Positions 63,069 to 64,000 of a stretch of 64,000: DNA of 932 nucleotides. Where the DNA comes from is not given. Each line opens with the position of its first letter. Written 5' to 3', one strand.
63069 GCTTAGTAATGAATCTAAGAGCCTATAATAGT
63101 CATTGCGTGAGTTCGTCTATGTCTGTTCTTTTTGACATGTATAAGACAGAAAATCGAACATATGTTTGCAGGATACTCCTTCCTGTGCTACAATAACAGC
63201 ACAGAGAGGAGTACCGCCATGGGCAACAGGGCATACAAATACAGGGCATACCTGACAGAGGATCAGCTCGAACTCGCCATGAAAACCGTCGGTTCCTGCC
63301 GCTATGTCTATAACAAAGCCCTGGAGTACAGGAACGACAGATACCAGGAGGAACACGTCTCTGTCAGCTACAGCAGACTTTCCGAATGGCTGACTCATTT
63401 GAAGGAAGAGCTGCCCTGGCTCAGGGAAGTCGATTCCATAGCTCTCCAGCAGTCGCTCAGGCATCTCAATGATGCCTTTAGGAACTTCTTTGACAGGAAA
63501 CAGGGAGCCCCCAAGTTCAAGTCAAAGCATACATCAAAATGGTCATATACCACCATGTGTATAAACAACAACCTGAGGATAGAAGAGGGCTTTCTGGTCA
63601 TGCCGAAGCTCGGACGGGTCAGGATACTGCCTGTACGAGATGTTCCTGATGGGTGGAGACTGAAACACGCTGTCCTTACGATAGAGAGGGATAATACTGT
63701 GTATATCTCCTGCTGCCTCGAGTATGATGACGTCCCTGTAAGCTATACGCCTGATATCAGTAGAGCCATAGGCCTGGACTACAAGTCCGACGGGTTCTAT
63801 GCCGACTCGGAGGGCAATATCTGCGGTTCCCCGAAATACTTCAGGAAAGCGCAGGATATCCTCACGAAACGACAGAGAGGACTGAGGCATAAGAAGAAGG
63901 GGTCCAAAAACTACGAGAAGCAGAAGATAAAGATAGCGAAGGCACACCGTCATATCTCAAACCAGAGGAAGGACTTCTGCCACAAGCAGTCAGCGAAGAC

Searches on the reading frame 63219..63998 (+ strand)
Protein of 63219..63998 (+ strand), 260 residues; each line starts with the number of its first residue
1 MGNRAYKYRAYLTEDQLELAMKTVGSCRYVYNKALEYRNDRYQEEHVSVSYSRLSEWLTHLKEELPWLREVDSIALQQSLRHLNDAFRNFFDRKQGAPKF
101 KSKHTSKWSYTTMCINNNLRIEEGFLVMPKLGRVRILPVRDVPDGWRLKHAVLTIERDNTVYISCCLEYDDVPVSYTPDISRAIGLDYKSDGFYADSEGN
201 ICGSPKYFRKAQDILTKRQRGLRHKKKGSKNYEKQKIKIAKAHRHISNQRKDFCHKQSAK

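Call 91: search_protein_families(library=pfam, proteins=[window:63219-63998:+], max_evalue=0.00001)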
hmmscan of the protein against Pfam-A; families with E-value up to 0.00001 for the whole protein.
window:63219-63998:+ (260 aa): 2 families
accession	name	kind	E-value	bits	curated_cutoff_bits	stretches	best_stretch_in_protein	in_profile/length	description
PF12323.14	HTH_OrfB_IS605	-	2e-14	53.2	21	1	1-45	1-45/47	Helix-turn-helix domain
PF01385.25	OrfB_IS605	-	6.5e-14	52.6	30.5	1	172-258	9-96/120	Probable transposase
